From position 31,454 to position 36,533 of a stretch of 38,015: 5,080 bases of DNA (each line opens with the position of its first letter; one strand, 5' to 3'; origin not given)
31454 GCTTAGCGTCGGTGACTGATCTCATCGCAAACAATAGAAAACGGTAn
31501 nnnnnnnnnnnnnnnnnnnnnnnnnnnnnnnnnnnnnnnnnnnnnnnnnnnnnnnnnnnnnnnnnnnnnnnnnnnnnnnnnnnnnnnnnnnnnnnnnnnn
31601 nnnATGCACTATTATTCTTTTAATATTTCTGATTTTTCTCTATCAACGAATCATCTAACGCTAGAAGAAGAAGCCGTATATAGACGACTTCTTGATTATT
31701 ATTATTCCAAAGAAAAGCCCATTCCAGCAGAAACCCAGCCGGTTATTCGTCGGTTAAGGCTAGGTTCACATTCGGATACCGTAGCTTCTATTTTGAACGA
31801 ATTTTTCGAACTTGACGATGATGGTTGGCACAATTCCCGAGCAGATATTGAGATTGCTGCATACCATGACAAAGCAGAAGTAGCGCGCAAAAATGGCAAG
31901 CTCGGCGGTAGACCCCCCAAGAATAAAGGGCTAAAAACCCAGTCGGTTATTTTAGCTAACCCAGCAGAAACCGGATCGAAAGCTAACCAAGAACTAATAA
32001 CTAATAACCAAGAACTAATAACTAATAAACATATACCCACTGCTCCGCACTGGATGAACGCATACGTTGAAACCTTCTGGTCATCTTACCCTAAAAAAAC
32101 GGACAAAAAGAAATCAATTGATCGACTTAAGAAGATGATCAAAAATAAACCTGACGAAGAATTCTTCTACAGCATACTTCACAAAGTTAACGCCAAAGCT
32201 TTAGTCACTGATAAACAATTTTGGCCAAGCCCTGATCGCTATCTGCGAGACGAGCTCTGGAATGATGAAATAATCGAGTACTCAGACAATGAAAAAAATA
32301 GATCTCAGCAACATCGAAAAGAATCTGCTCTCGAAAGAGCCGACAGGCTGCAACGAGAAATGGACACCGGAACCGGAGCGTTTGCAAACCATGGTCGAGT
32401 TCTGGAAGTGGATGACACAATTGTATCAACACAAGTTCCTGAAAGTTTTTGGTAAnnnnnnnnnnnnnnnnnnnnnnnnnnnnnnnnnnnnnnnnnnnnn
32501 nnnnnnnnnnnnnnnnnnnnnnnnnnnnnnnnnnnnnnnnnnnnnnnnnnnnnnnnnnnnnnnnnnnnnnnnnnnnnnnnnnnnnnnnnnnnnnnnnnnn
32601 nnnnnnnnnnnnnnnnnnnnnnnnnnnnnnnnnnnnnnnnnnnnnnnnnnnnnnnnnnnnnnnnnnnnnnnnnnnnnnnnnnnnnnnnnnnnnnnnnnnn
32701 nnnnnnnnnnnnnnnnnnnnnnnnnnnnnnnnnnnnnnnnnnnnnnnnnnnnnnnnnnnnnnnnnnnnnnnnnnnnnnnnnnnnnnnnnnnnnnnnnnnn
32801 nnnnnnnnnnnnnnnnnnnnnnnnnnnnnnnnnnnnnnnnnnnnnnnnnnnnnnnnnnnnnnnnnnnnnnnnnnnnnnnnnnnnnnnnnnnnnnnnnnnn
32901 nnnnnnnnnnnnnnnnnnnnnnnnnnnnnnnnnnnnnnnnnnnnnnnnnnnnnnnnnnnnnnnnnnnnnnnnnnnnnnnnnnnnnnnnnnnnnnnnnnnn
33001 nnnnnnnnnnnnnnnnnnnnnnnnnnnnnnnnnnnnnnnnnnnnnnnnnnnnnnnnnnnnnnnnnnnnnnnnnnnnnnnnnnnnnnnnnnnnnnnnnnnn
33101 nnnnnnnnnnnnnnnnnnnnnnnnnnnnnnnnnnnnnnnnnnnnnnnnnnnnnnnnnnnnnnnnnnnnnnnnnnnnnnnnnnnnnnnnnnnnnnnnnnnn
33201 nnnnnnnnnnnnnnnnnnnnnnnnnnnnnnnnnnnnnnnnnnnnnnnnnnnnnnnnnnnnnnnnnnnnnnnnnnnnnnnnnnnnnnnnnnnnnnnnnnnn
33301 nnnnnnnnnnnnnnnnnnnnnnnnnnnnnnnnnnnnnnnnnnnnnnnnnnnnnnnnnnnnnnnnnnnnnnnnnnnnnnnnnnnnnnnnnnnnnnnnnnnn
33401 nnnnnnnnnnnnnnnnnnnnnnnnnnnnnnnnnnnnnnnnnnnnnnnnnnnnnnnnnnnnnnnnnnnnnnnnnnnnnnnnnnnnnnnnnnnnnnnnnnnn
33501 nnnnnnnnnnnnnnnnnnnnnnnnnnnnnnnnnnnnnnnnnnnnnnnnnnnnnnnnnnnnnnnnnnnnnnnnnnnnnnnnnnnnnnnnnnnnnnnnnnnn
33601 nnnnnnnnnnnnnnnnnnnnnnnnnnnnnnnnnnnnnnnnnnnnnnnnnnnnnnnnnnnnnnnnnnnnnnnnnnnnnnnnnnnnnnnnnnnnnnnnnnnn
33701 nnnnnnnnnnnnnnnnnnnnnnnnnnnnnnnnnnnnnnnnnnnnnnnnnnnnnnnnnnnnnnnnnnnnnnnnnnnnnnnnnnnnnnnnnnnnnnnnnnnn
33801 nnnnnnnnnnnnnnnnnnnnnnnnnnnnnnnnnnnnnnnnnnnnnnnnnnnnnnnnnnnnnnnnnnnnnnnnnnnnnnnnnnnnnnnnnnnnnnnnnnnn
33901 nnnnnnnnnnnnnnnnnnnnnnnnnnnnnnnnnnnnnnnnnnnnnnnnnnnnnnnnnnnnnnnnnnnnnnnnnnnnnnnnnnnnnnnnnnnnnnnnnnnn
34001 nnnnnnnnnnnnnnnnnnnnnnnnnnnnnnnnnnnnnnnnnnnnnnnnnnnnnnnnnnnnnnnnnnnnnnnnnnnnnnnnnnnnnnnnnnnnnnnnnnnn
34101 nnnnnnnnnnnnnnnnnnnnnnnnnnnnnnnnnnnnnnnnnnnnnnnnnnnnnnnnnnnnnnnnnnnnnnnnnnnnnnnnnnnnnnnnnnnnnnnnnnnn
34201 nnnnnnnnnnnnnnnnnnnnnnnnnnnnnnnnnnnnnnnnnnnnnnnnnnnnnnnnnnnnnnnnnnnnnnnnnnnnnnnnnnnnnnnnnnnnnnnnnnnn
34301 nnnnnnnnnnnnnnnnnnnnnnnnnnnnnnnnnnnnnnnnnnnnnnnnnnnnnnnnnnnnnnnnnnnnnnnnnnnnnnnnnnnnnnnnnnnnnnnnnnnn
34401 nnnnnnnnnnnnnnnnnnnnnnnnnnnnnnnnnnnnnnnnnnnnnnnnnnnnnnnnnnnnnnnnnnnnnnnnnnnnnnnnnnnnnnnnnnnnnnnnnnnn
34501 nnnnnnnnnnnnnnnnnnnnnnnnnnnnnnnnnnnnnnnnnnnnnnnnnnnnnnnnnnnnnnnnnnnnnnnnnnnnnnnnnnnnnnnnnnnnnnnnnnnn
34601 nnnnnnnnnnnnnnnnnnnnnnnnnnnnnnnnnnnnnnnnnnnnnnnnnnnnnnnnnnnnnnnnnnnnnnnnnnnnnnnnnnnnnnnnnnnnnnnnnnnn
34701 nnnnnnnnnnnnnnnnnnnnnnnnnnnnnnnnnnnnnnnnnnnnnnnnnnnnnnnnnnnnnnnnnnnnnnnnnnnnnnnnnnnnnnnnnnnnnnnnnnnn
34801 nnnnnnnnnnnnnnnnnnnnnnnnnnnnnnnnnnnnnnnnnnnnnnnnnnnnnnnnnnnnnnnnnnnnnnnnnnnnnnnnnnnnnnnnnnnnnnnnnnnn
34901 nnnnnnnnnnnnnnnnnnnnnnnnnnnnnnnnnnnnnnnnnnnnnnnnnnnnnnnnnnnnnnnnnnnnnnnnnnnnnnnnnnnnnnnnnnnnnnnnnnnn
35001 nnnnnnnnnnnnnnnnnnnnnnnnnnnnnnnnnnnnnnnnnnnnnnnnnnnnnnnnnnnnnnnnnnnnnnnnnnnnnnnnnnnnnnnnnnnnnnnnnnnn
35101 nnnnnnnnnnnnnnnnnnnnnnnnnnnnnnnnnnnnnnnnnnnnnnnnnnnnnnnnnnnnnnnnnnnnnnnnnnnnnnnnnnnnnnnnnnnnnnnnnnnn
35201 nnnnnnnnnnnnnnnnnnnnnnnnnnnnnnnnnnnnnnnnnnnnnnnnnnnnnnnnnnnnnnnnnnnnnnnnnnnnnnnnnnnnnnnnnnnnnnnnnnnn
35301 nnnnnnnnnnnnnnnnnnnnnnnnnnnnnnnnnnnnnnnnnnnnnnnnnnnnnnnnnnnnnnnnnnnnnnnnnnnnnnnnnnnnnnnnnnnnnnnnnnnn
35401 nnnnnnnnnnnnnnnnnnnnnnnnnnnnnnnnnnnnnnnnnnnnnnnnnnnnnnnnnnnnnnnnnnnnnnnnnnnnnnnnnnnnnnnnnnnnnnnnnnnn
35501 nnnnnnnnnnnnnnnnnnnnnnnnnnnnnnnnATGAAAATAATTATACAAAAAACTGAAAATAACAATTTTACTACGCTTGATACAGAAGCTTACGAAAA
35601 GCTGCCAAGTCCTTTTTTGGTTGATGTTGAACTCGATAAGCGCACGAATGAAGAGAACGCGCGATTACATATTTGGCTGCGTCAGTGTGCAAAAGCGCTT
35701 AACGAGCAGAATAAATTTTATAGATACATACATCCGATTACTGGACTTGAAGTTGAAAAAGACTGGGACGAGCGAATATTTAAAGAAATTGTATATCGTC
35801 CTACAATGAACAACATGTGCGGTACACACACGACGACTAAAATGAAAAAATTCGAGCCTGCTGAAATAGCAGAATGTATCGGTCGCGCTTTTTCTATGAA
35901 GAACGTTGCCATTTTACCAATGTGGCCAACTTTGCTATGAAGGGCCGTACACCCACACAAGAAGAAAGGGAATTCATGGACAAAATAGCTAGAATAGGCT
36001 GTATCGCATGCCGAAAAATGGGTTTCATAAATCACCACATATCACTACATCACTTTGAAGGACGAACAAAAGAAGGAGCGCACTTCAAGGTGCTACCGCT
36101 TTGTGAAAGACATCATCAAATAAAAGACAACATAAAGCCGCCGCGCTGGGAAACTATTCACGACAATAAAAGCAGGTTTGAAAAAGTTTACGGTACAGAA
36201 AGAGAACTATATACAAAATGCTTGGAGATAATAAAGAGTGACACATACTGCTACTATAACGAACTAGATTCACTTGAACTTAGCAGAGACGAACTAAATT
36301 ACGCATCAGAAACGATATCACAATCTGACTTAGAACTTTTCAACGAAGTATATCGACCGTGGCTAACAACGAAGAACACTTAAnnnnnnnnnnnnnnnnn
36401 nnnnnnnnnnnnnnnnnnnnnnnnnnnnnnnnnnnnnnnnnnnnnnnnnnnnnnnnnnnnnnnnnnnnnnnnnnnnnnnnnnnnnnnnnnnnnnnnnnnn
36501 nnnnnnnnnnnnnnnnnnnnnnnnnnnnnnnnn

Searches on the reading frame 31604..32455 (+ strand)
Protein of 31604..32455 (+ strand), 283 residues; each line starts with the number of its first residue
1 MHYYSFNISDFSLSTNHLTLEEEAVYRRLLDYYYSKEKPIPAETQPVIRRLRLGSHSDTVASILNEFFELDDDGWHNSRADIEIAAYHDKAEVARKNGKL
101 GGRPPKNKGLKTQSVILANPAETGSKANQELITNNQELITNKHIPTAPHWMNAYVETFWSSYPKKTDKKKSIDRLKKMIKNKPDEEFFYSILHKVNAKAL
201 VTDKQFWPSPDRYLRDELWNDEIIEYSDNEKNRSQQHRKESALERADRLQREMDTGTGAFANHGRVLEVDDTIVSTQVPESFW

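Call 56: search_protein_families(library=phrogs, proteins=[window:31604-32455:+], max_evalue=0.001)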
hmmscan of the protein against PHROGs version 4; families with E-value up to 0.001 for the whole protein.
window:31604-32455:+ (283 aa): 10 families
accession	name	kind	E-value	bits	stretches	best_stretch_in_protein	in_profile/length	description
phrog_12767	-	unknown function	1.6e-37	130.6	1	1-136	1-137/324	-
phrog_9327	-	DNA, RNA and nucleotide metabolism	1.8e-32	114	1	1-223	4-242/276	primosomal protein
phrog_21472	-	unknown function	6.2e-32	112.4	1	1-139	4-139/299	-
phrog_4118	-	DNA, RNA and nucleotide metabolism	1.2e-30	108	1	1-126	1-128/315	primosomal protein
phrog_6950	-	unknown function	3.7e-26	93.2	1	1-115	1-114/415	-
phrog_3992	-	DNA, RNA and nucleotide metabolism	3.5e-24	87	1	1-144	5-141/345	primosomal protein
phrog_6451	-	DNA, RNA and nucleotide metabolism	1.7e-20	74.9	1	1-188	1-185/272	primosomal protein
phrog_270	-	DNA, RNA and nucleotide metabolism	3.6e-10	40.8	1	105-257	135-286/383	replication initiation protein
phrog_9474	-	DNA, RNA and nucleotide metabolism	1.1e-05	26.2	1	147-248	171-277/288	replication initiation protein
phrog_16304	-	unknown function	6.2e-05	24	1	85-235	64-224/244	-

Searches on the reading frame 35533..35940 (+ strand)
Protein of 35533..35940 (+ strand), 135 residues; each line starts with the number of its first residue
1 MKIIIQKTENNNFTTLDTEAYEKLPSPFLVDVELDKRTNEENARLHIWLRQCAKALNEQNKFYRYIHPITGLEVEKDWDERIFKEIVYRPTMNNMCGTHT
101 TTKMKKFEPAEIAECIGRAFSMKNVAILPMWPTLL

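Call 56: search_protein_families(library=phrogs, proteins=[window:35533-35940:+], max_evalue=0.001)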
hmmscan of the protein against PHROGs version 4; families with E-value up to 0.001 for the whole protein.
window:35533-35940:+ (135 aa): 1 family
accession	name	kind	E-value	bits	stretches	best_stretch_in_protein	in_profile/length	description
phrog_72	-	DNA, RNA and nucleotide metabolism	0.0005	21.2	1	13-61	24-75/161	NinB/ Orf homologous recombination mediator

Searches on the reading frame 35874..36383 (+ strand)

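Call 56: search_protein_families(library=phrogs, proteins=[window:35874-36383:+], max_evalue=0.001)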
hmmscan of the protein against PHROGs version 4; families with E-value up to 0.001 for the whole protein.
window:35874-36383:+ (169 aa): 4 families
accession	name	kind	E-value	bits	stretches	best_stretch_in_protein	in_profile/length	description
phrog_1588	-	unknown function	2.2e-26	93.2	1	17-128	13-121/132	-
phrog_2321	-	DNA, RNA and nucleotide metabolism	4.5e-22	79.8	1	19-83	72-136/186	Ref-like RecA filament endonuclease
phrog_35096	-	unknown function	2e-07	32.3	1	50-83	3-36/86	-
phrog_96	-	DNA, RNA and nucleotide metabolism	0.00024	21.5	1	20-117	238-324/334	HNH endonuclease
